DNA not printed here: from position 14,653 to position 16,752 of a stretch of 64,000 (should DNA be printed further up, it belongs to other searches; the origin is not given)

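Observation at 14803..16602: pheS carries an N-terminal AlaX/ThrRS-type tRNA_SAD domain with a degenerate metal site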

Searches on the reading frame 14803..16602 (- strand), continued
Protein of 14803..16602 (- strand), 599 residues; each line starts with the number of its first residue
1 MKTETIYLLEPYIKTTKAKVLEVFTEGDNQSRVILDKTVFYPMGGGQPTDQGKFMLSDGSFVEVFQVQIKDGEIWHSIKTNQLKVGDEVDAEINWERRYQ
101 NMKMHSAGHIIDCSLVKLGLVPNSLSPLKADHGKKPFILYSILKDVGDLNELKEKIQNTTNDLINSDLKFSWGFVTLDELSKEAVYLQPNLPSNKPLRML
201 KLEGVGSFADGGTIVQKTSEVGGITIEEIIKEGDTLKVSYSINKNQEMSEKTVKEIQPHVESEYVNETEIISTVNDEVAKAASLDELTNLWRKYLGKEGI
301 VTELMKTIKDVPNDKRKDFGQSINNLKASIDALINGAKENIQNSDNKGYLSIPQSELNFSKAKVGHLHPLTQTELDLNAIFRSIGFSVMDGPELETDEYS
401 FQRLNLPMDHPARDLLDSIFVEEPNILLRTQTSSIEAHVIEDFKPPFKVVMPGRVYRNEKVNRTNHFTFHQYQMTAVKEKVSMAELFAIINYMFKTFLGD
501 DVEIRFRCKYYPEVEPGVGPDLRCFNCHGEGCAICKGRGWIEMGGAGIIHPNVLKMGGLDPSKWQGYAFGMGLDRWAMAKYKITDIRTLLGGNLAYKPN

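Call 26: find_homologous_proteins(query=L007:6681-8591:+, max_evalue=1e-20)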
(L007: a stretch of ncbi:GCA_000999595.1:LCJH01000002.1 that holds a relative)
Query L007:6681-8591:+ (636 aa): 4371 proteins with E <= 1e-20 among 8000 candidates; the best 120 are listed.
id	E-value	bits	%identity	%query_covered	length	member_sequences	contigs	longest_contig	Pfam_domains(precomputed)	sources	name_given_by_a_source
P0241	0.0e+0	1415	100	100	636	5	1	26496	PF03483.23,PF03484.22,PF17759.7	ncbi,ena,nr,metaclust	ncbi:MAG: Phenylalanine-tRNA ligase beta subunit [Microgenomates group bacterium GW2011_GWA2_44_7]|n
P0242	2.6e-202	692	54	99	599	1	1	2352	PF03483.23,PF03484.22,PF17759.7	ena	-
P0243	2.9e-200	685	53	99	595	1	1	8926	PF03483.23,PF03484.22,PF17759.7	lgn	-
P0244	1.7e-199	682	53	99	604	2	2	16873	PF03483.23,PF03484.22,PF17759.7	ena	-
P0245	7.7e-199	680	52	99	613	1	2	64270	PF03483.23,PF03484.22,PF17759.7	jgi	jgi:phenylalanyl-tRNA synthetase beta chain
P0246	3.3e-198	678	52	99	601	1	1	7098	PF03483.23,PF03484.22,PF17759.7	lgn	-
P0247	3.5e-197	675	52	99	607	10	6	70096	PF03483.23,PF03484.22,PF17759.7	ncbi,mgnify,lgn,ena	mgnify:FL=1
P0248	2.6e-196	672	53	99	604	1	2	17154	PF03483.23,PF03484.22,PF17759.7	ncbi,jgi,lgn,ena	-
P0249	4.6e-196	671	51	99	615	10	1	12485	PF03483.23,PF03484.22,PF17759.7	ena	-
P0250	3.3e-195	668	52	99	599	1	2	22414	PF03483.23,PF03484.22,PF17759.7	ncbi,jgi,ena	-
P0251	5.5e-194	664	52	99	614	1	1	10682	PF03483.23,PF03484.22,PF17759.7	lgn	-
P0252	4.2e-192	658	52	99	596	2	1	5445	PF03483.23,PF03484.22,PF17759.7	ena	-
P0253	8.4e-192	657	52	100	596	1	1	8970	PF03483.23,PF03484.22,PF17759.7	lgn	-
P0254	9.2e-188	643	52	99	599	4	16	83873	PF03483.23,PF03484.22,PF17759.7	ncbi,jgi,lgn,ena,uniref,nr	ncbi:MAG: Phenylalanine-tRNA ligase beta subunit [Candidatus Amesbacteria bacterium GW2011_GWB1_47_2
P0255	3.6e-187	642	51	99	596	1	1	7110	PF03483.23,PF03484.22,PF17759.7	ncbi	-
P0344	6.1e-104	367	37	96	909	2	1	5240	PF03483.23,PF03147.20,PF01411.25,PF03484.22,PF17759.7,PF07973.20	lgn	-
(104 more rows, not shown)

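Call 28: find_encoding_contigs(protein=P0124, flank=10000, max_places=1)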
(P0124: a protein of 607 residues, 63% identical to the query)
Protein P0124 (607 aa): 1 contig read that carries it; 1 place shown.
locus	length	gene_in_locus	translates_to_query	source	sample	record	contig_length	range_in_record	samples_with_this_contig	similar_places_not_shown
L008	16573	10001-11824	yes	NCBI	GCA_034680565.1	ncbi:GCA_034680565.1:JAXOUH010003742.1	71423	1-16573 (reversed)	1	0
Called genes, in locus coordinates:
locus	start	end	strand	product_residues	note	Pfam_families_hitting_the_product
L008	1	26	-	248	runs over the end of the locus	PF04377:ATE_C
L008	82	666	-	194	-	-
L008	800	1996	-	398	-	PF00083:Sugar_tr (faint), PF07690:MFS_1, PF13347:MFS_2 (faint), PF07690:MFS_1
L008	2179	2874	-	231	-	-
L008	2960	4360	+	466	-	-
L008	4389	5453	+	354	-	PF01546:Peptidase_M20, PF07687:M20_dimer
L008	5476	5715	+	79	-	-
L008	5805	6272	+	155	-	PF18075:FtsX_ECD (weak)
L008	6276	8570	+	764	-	PF01336:tRNA_anti-codon, PF00152:tRNA-synt_2, PF03483:B3_4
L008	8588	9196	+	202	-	PF01966:HD (weak)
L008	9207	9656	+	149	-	-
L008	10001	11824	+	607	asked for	PF01411:tRNA-synt_2c, PF02912:Phe_tRNA-synt_N, PF01409:tRNA-synt_2d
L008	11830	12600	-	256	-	-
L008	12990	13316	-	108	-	PF00825:Ribonuclease_P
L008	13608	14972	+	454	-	PF00753:Lactamase_B, PF23023:Anti-Pycsar_Apyc1, PF16661:Lactamase_B_6 (weak), PF10996:Beta-Casp, PF07521:RMMBL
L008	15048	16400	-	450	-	PF01098:FTSW_RODA_SPOVE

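Call 29: find_encoding_contigs(protein=P0136, flank=10000, max_places=1)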
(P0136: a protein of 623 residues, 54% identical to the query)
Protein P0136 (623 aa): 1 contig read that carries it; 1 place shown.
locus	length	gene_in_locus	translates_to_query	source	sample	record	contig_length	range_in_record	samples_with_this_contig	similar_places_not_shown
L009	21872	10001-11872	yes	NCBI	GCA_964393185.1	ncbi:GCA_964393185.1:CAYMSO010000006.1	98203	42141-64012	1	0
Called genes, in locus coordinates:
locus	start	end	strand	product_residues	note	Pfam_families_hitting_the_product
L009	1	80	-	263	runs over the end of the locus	-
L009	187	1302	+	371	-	PF01476:LysM (weak), PF01551:Peptidase_M23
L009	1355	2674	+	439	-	PF01794:Ferric_reduct, PF08022:FAD_binding_8, PF08030:NAD_binding_6 (weak), PF00175:NAD_binding_1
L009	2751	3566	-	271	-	-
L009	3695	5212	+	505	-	-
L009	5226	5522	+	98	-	-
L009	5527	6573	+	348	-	PF01336:tRNA_anti-codon (weak), PF01966:HD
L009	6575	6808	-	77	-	-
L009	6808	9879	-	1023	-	PF00580:UvrD-helicase, PF13245:AAA_19, PF13538:UvrD_C_2 (faint), PF13361:UvrD_C, PF12705:PDDEXK_1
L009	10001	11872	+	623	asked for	PF01411:tRNA-synt_2c, PF02912:Phe_tRNA-synt_N, PF01409:tRNA-synt_2d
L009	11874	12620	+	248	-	-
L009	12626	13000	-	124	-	PF00825:Ribonuclease_P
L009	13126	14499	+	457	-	PF00753:Lactamase_B, PF23023:Anti-Pycsar_Apyc1, PF12706:Lactamase_B_2 (faint), PF16661:Lactamase_B_6, PF10996:Beta-Casp, PF07521:RMMBL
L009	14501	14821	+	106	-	PF02686:GatC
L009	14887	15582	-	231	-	-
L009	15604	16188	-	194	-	PF02834:LigT_PEase (faint)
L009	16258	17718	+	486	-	-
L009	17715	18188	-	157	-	PF00578:AhpC-TSA, PF08534:Redoxin, PF13911:AhpC-TSA_2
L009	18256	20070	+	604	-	PF13304:AAA_21 (faint), PF00005:ABC_tran, PF02463:SMC_N (weak)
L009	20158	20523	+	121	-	-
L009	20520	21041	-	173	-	PF04977:DivIC (faint)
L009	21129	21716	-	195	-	PF00719:Pyrophosphatase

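Call 30: find_encoding_contigs(protein=P0344, flank=5000, max_places=1)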
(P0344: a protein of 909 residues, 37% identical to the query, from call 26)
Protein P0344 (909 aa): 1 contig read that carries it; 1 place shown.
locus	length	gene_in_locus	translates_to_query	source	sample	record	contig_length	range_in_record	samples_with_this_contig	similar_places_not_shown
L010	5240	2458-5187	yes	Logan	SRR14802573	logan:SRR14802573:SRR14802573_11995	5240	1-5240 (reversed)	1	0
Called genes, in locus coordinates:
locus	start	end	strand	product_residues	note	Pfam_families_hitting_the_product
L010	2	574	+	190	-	?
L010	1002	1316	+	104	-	PF00453:Ribosomal_L20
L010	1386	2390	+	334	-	PF02912:Phe_tRNA-synt_N, PF01409:tRNA-synt_2d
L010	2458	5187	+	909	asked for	PF03483:B3_4, PF03484:B5, PF17759:tRNA_synthFbeta, PF03147:FDX-ACB, PF01411:tRNA-synt_2c, PF07973:tRNA_SAD (faint)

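Call 31: search_protein_families(library=pfam, proteins=[L008:6276-8570:+, P0344, L009:11874-12620:+, L008:11830-12600:-], max_evalue=0.01)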
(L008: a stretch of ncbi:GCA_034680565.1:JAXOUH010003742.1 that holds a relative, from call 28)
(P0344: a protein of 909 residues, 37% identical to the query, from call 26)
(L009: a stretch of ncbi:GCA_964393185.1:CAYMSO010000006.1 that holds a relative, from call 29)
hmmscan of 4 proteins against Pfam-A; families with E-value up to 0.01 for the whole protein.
L008:6276-8570:+ (764 aa): 4 families
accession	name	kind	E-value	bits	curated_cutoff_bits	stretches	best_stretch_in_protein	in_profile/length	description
PF00152.25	tRNA-synt_2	-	7.7e-73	245.7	25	1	160-495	2-307/308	tRNA synthetases class II (D, K and N)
PF03483.22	B3_4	-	5.1e-24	85.3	29.3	1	604-732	4-129/174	B3/4 domain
PF01336.31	tRNA_anti-codon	-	1.5e-08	34.9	27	1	63-146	2-75/75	OB-fold nucleic acid binding domain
PF01409.25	tRNA-synt_2d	-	0.0012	18.8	19.8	0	252-311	105-163/246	tRNA synthetases class II core domain (F)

P0344 (909 aa): 6 families
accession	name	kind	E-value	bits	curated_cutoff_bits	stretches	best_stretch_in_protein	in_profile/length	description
PF03483.22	B3_4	-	2.1e-44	151.7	29.3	1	84-254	3-173/174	B3/4 domain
PF17759.6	tRNA_synthFbeta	-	3.6e-26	92.4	22.4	1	346-550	1-211/214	Phenylalanyl tRNA synthetase beta chain CLM domain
PF03484.21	B5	-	8.6e-15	55.1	28.6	1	279-343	2-67/67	tRNA synthetase B5 domain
PF01411.24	tRNA-synt_2c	-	2.5e-12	46.6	30.3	1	667-768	448-552/552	tRNA synthetases class II (A)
PF03147.19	FDX-ACB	-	1.5e-11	45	31.1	1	569-653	1-94/94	Ferredoxin-fold anticodon binding domain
PF07973.19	tRNA_SAD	-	1.3e-05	25.5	24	1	861-895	1-35/44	Threonyl and Alanyl tRNA synthetase second additional domain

L009:11874-12620:+ (248 aa): 0 families

L008:11830-12600:- (256 aa): 0 families

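Call 32: search_protein_families(library=ncbifam, proteins=[L008:6276-8570:+, P0344], max_evalue=0.001)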
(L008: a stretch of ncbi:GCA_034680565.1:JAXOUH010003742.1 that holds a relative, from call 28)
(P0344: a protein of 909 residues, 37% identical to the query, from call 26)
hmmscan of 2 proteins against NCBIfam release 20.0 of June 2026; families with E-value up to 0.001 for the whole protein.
L008:6276-8570:+ (764 aa): 17 families
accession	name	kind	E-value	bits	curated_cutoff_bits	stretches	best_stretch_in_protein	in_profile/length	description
NF001756.1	PRK00484.1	subfamily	4.9e-166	553.2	468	1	18-497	3-487/488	lysine--tRNA ligase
TIGR00499.1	lysS_bact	equivalog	4.3e-146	487.4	427.6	1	18-498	5-495/496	lysine--tRNA ligase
NF002821.0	PRK02983.1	equivalog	2.3e-127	426.6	742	1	10-498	613-1101/1102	bifunctional lysylphosphatidylglycerol synthetase/lysine--tRNA ligase LysX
NF009101.0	PRK12445.1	subfamily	6.7e-110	368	1026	1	1-498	1-504/505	lysine--tRNA ligase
TIGR00462.1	genX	equivalog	2.9e-54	184.6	286.9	1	182-492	2-304/304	EF-P lysine aminoacylase EpmA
NF006828.0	PRK09350.1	equivalog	5.4e-50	170.5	264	1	180-495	15-323/325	elongation factor P--(R)-beta-lysine ligase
NF003483.0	PRK05159.1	equivalog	2.1e-35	122.5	353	1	52-493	10-430/438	aspartate--tRNA(Asn) ligase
TIGR00458.1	aspS_nondisc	equivalog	4.9e-34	118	368.4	1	56-494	9-421/428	aspartate--tRNA(Asn) ligase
NF001750.0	PRK00476.1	equivalog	1.4e-32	112.7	443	2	58-334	17-287/590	aspartate--tRNA ligase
TIGR00459.1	aspS_bact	equivalog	2.5e-32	112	373.85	2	58-333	15-281/586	aspartate--tRNA ligase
NF003037.0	PRK03932.1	equivalog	1.7e-27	96.5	414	1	55-495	12-445/451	asparagine--tRNA ligase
TIGR00457.1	asnS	equivalog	3.8e-25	88.6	342.6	1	47-495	4-449/455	asparagine--tRNA ligase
NF009460.0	PRK12820.1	equivalog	1.9e-20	72.6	1379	1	60-295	36-287/723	bifunctional aspartyl-tRNA synthetase/aspartyl/glutamyl-tRNA amidotransferase subunit C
TIGR00472.1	pheT_bact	equivalog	1.9e-11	42.9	402.65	1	603-725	217-336/798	phenylalanine--tRNA ligase subunit beta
NF005054.0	PRK06462.1-4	equivalog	4.6e-11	42.3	309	1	186-346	30-203/318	asparagine synthetase A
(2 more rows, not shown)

P0344 (909 aa): 8 families
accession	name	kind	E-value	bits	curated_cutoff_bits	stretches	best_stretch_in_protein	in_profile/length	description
TIGR00472.1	pheT_bact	equivalog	3.2e-126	422.6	402.65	1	9-652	147-797/798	phenylalanine--tRNA ligase subunit beta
NF040865.1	a_tRNA_ed_AlaXM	equivalog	4.9e-43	147.5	300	1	681-895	1-221/234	alanyl-tRNA editing protein AlaXM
NF001882.0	PRK00629.5-4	equivalog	1.8e-34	119.2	527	1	21-615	160-700/725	phenylalanine--tRNA ligase subunit beta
TIGR03683.1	A-tRNA_syn_arch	equivalog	9e-34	116.8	744.7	1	661-895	479-722/902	alanine--tRNA ligase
TIGR00344.1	alaS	equivalog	1.5e-27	96.2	457.05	1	665-895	433-680/847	alanine--tRNA ligase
TIGR00471.1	pheT_arch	equivalog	3.1e-24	85.4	282.65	1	277-465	279-466/551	phenylalanine--tRNA ligase subunit beta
NF002436.0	PRK01584.1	equivalog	8e-06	24.6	529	1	769-891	450-576/595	alanine--tRNA ligase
TIGR02367.1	PylS_Cterm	equivalog_domain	5.6e-05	22.6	178.15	1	365-503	30-165/242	pyrrolysine--tRNA(Pyl) ligase large subunit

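Call 44: find_encoding_contigs(protein=P0150, flank=10000, max_places=1)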
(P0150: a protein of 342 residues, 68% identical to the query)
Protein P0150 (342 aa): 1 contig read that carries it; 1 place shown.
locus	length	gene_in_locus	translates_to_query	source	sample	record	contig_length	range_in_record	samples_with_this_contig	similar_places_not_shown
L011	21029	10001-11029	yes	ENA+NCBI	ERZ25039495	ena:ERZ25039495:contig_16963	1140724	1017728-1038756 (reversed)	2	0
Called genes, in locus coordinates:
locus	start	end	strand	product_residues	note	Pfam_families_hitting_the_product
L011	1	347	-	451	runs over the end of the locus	PF00464:SHMT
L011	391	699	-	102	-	-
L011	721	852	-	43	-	-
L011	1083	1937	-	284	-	PF01522:Polysacc_deac_1 (faint), PF10096:DUF2334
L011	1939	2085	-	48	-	-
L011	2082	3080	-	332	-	PF00535:Glycos_transf_2, PF13641:Glyco_tranf_2_3, PF13632:Glyco_trans_2_3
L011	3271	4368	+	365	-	PF02899:Phage_int_SAM_1 (faint), PF00589:Phage_integrase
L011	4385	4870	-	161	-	-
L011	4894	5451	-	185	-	-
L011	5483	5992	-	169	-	-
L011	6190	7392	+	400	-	PF00089:Trypsin, PF13365:Trypsin_2, PF13180:PDZ_2, PF00595:PDZ, PF17820:PDZ_6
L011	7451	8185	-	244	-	PF00561:Abhydrolase_1, PF10230:LIDHydrolase (weak), PF12146:Hydrolase_4, PF12697:Abhydrolase_6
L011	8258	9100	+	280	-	PF00763:THF_DHG_CYH, PF02882:THF_DHG_CYH_C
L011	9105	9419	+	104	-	-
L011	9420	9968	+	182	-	PF01195:Pept_tRNA_hydro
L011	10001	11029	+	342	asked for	PF02912:Phe_tRNA-synt_N, PF01409:tRNA-synt_2d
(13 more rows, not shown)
